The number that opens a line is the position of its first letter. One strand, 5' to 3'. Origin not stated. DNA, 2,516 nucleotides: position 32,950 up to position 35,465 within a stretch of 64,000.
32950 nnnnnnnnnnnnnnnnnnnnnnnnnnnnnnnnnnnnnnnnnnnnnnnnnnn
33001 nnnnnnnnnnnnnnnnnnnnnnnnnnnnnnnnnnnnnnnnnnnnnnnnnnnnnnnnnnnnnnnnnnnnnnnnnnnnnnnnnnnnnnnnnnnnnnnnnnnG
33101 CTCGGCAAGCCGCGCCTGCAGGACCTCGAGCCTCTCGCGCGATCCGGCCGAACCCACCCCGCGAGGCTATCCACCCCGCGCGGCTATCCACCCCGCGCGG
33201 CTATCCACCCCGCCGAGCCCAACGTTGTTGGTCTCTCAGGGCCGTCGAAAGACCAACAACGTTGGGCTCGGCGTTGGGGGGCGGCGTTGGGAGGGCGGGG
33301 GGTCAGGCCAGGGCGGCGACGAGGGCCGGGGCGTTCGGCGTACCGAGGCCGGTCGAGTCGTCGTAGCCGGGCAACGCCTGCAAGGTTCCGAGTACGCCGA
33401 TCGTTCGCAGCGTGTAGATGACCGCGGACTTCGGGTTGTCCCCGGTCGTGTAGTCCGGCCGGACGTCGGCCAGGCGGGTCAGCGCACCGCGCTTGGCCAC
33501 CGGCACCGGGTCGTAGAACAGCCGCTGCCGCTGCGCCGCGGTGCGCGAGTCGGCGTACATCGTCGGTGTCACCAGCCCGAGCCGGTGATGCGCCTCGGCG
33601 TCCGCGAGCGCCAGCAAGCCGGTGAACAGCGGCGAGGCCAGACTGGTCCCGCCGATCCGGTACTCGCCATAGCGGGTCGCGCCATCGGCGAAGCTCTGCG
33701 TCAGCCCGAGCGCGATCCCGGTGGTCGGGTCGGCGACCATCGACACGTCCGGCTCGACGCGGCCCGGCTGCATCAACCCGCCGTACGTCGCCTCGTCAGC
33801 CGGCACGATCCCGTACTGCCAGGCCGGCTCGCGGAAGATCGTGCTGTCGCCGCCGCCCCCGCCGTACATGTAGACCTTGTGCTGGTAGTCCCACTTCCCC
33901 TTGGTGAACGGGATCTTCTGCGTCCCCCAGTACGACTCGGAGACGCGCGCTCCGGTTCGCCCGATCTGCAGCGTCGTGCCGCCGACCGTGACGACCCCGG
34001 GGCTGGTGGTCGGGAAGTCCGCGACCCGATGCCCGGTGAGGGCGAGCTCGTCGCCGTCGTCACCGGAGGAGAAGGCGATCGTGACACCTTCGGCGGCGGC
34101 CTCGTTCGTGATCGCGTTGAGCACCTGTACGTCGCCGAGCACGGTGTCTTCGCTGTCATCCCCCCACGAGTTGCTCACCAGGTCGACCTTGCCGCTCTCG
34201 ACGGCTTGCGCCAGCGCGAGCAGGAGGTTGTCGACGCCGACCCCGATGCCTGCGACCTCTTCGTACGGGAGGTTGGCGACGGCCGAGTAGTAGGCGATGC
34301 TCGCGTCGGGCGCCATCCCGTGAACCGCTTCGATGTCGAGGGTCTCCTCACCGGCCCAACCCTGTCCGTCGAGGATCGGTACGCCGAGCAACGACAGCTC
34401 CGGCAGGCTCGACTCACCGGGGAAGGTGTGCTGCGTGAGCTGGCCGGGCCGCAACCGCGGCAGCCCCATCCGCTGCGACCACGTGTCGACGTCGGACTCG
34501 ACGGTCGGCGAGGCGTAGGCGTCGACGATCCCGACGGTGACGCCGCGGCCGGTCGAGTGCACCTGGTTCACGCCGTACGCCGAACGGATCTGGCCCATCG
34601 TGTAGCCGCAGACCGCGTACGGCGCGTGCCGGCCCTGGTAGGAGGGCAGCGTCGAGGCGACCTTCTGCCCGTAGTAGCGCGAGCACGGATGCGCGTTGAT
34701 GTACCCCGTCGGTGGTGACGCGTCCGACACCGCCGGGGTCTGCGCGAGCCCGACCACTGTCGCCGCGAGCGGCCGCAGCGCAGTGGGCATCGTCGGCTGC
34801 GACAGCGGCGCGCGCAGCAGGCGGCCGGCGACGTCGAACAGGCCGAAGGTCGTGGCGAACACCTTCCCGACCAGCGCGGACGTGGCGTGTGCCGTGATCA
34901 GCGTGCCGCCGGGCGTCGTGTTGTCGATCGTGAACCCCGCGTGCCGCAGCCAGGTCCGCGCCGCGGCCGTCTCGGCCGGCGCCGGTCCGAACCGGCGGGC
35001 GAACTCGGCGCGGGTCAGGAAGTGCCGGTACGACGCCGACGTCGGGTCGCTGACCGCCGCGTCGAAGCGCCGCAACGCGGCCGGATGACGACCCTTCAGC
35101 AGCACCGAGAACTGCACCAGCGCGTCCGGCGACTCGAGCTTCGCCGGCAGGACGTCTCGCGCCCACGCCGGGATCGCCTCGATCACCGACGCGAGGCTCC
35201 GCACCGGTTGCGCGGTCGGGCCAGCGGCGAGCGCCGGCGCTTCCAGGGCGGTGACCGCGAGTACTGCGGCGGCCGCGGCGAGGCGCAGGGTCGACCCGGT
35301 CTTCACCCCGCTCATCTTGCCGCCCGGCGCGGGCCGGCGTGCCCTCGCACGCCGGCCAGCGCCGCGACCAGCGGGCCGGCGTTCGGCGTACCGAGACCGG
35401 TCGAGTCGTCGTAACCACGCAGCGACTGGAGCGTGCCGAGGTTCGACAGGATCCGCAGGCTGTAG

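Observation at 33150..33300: Composite structured spacer upstream of larE: 17 bp tandem repeats overlapping the start codon, plus a 22 bp perfect hairpin of a dispersed repeat family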

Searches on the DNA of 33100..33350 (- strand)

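Call 54: search_rna_families(source=window, start=33100, end=33350, threshold=evalue, max_evalue=10)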
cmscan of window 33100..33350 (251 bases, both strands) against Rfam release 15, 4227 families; matches with E-value up to 10: 7.
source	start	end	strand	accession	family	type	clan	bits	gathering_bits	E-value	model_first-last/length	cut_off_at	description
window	33205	33281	-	RF01997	mir-969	Gene; miRNA;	-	31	61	0.00021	1-86/86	no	mir-969 microRNA precursor family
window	33216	33268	+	RF03900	mir-9242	Gene; miRNA;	-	29.6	62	0.0018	1-66/66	no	mir-9242 microRNA precursor family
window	33205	33281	+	RF01997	mir-969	Gene; miRNA;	-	28.8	61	0.00077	1-86/86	no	mir-969 microRNA precursor family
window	33204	33281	+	RF01064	mir-253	Gene; miRNA;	-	24.2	72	0.0075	1-98/98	no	mir-253 microRNA precursor family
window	33206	33279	+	RF00700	mir-375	Gene; miRNA;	-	16.6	46.7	0.28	1-67/67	no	mir-375 microRNA precursor family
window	33236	33344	-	RF02131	GNAS-AS1_5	Gene; lncRNA;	-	16.6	70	9.9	1-124/124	no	GNAS antisense RNA 1 conserved region 5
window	33207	33278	-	RF00700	mir-375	Gene; miRNA;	-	14.5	46.7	1.2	1-67/67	no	mir-375 microRNA precursor family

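Call 87: build_rna_model(alignment_id=A1, structure=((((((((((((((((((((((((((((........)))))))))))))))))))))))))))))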
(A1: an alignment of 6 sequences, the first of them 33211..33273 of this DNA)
Model R1 built from alignment A1 (6 sequences, 64 columns); structure: as given.
model positions 63; base pairs 28; branch points 0; effective number of sequences 2.12; information 0.888 bits per position. Calibrated on 0.2 Mb of random sequence (short: E-values are rough).
structure used (alignment columns):
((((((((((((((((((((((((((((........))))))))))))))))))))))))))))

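Call 88: search_with_rna_model(model_id=R1, sources=[window, L005, L060, L062, L063, L065, L066, L068, L069, L070, L072, L073, L076, L077, L078, L079, L080, L081, L082, L083, L084, L085, L086, L087, L088, L089, L090, L091, L092, L093, L094, L095, L096, L097, L098, L099, L100, L101, L102, L103, L104, L105, L106, L107, L108, L109, L110, L111, L112, L113, L114, L115, L116, L117, L118, L119, L120, L121, L122, L123, L124, L125, L126, L127, L128, L129, L130, L131, L132, L133, L134, L135, L136, L137, L138, L139, L140, L141, L142, L143, L144, L145, L146, L147, L148, L149, L150, L151, L152, L153, L154, L155], max_evalue=1, show_alignments=0)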
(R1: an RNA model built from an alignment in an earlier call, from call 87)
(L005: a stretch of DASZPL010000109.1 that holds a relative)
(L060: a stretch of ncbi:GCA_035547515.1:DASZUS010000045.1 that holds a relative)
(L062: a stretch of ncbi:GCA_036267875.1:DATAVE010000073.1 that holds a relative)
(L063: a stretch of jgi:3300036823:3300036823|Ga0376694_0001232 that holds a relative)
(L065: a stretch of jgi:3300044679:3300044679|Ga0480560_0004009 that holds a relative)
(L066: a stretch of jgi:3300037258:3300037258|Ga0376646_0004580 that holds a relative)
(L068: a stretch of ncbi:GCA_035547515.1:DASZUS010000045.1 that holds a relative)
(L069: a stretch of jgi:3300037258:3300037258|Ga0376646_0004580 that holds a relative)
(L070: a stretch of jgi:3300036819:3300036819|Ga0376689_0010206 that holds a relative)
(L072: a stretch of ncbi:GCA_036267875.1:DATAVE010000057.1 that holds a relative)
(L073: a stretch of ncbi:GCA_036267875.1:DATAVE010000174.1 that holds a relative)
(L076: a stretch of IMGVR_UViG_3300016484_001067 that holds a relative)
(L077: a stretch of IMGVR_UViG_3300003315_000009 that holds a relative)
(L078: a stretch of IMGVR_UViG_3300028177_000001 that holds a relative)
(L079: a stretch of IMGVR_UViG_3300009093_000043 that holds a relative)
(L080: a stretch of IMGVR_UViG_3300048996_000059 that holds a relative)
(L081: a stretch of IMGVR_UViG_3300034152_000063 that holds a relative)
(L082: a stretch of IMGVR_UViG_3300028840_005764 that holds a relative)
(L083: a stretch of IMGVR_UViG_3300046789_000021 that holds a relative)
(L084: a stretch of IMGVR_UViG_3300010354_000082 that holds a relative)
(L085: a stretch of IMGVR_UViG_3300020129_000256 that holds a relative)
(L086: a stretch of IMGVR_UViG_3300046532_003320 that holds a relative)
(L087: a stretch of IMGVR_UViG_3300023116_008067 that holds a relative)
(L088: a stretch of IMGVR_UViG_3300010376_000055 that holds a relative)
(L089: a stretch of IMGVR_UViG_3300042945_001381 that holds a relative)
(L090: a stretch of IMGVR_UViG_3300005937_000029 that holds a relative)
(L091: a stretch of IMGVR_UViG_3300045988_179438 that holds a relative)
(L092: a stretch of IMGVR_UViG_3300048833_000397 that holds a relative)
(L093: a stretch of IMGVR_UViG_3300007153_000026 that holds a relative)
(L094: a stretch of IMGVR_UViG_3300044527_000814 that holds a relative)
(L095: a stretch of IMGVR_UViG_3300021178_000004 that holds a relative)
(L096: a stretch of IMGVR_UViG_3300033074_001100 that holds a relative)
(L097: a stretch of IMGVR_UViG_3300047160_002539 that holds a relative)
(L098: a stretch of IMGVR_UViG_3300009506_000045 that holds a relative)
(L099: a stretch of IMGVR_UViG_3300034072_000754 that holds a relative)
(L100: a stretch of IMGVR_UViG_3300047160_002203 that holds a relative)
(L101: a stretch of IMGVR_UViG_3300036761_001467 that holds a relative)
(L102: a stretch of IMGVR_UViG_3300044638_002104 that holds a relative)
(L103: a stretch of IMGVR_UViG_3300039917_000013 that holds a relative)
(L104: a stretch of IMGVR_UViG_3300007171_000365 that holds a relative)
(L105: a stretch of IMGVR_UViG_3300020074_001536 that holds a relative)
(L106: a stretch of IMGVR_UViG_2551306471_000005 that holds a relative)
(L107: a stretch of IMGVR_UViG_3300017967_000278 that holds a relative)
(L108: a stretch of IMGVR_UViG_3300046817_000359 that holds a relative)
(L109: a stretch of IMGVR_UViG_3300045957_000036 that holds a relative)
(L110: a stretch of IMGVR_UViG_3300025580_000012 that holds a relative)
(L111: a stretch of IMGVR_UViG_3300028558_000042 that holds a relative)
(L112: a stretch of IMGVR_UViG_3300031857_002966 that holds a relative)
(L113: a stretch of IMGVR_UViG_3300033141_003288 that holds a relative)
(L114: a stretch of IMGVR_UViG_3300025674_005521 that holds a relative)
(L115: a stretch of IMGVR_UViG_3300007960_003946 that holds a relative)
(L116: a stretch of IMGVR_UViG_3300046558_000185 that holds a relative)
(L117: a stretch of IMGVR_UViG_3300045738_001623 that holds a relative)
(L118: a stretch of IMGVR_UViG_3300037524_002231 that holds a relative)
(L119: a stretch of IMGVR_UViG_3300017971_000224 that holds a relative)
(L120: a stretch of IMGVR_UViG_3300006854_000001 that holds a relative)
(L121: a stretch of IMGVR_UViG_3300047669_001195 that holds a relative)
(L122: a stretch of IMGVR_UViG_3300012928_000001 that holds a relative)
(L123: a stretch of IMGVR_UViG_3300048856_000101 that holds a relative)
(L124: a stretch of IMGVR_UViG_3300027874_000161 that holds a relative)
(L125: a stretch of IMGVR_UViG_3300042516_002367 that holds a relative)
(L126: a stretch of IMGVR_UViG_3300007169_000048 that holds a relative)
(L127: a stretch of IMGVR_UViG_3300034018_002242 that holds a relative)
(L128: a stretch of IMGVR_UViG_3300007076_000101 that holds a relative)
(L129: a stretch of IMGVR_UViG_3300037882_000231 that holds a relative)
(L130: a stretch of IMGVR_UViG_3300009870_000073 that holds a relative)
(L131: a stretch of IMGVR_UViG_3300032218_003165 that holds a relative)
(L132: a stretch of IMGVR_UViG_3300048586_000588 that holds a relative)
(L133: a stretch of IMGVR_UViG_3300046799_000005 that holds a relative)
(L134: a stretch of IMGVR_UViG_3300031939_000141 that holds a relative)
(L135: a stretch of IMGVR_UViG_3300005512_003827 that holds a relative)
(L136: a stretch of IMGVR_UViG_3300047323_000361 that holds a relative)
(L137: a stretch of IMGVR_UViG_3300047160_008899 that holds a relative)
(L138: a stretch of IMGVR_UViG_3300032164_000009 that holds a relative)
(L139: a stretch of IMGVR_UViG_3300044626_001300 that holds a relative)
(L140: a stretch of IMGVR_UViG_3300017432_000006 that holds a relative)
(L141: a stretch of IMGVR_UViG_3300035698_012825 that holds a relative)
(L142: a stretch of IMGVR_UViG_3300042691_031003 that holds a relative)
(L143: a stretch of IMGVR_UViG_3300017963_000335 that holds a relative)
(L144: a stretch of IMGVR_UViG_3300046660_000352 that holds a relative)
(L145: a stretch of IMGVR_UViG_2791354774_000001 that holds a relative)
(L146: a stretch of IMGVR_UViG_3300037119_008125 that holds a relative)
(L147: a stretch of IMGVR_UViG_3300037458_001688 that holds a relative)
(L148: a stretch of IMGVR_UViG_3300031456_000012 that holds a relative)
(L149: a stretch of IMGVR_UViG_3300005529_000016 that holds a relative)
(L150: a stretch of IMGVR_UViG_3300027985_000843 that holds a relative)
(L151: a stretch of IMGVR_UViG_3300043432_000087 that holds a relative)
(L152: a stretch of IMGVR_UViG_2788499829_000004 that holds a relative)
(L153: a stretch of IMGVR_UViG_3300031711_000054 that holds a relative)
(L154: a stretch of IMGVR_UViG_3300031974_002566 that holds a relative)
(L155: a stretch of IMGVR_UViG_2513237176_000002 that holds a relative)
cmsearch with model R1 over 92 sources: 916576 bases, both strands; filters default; matches with E-value up to 1: 54.
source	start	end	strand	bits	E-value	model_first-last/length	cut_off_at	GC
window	33211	33273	-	84.8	2.3e-19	1-63/63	no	0.63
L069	5935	5998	+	84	4e-19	1-63/63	no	0.64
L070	2649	2712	+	84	4e-19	1-63/63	no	0.64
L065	8194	8256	+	82.2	1.2e-18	1-63/63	no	0.57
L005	7121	7183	+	81.5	1.9e-18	1-63/63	no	0.63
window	33211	33273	+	81.4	1.9e-18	1-63/63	no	0.63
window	53056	53118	-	81.2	2.2e-18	1-63/63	no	0.62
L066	9882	9945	+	76.3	5e-17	1-63/63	no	0.64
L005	7121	7183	-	75.7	7.1e-17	1-63/63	no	0.63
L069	5935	5998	-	73.8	2.3e-16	1-63/63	no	0.64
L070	2649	2712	-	73.8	2.3e-16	1-63/63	no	0.64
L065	8194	8256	-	73.4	3.1e-16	1-63/63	no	0.57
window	53056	53118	+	72.3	5.9e-16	1-63/63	no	0.62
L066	9882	9945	-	58.2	3.9e-12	1-63/63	no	0.64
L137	3580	3637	+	34.8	9.5e-06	1-63/63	no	0.72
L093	4009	4063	-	34.8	9.5e-06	1-63/63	no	0.71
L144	11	69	+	34.7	1e-05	1-63/63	no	0.69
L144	11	69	-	34.6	1.1e-05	1-63/63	no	0.69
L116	1571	1629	+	33.3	2.4e-05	1-63/63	no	0.69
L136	2292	2350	-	33.3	2.4e-05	1-63/63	no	0.69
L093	4009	4063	+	31.5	7.2e-05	1-63/63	no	0.71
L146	4591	4653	+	29.2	0.00031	1-63/63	no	0.7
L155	1757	1814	+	28.9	0.00038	1-63/63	no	0.64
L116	1571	1629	-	27.5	0.00091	1-63/63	no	0.69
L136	2292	2350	+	27.5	0.00091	1-63/63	no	0.69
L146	4591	4653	-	26.5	0.0016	1-63/63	no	0.7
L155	1761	1810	-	25.3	0.0036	5-59/63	no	0.7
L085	3458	3519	-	24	0.0083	1-63/63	no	0.81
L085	3458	3519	+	23.5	0.011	1-63/63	no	0.81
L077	3064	3133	-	20.1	0.091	1-63/63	no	0.73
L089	4544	4599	+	19.6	0.13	1-63/63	no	0.68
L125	827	882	-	19.6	0.13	1-63/63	no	0.68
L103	7213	7253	-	19.2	0.16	1-63/63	no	0.73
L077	3064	3133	+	18.9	0.2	1-63/63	no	0.73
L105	8808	8829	+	18.3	0.29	1-63/63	no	0.73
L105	8808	8829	-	18.3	0.29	1-63/63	no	0.73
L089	4544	4599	-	18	0.35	1-63/63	no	0.68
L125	827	882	+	18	0.35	1-63/63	no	0.68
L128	5235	5314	+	17.7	0.43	1-63/63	no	0.69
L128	5235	5314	-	17.4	0.5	1-63/63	no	0.69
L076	1305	1374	+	17.4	0.52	1-63/63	no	0.71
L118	3094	3134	-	17.3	0.53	1-63/63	no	0.76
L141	3052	3116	+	17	0.66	1-63/63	no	0.51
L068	2828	2856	-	16.9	0.69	1-63/63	no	0.76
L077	9333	9364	-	16.8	0.73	1-63/63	no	0.78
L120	6272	6338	-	16.7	0.78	1-63/63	no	0.67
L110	6064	6131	+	16.7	0.79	1-63/63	no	0.75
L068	2828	2856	+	16.5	0.88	1-63/63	no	0.76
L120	6312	6338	+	16.4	0.94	1-63/63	no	0.67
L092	4410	4458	-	16.4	0.95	1-63/63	no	0.8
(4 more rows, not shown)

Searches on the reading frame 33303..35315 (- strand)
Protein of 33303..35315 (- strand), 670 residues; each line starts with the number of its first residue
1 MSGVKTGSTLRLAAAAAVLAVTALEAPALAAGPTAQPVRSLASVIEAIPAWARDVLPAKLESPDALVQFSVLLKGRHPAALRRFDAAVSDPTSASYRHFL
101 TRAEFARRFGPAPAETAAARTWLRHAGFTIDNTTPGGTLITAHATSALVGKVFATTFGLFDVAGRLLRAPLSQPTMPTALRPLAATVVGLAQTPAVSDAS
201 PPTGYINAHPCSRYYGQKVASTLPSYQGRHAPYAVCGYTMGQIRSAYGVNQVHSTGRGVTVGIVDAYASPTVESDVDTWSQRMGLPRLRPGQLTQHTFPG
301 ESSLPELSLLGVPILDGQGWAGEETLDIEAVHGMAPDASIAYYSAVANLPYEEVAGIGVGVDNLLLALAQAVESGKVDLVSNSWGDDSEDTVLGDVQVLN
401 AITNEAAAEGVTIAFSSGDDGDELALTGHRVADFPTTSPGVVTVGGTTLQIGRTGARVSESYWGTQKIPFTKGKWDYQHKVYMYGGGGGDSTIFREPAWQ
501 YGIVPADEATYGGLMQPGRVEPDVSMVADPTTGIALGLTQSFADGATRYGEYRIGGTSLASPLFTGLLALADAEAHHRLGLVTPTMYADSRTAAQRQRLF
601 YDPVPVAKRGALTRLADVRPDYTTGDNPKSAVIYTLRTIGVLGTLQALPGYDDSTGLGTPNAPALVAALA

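Call 57: search_protein_families(library=pfam, proteins=[window:33303-35315:-], max_evalue=0.001)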
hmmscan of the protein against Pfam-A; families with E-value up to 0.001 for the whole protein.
window:33303-35315:- (670 aa): 2 families
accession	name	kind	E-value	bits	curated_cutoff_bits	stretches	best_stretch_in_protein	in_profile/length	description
PF09286.16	Pro-kuma_activ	-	3.8e-22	79.5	23.5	1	62-191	10-141/143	Pro-kumamolisin, activation domain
PF00082.27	Peptidase_S8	-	6.9e-11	42.4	21.8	1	329-573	73-255/288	Subtilase family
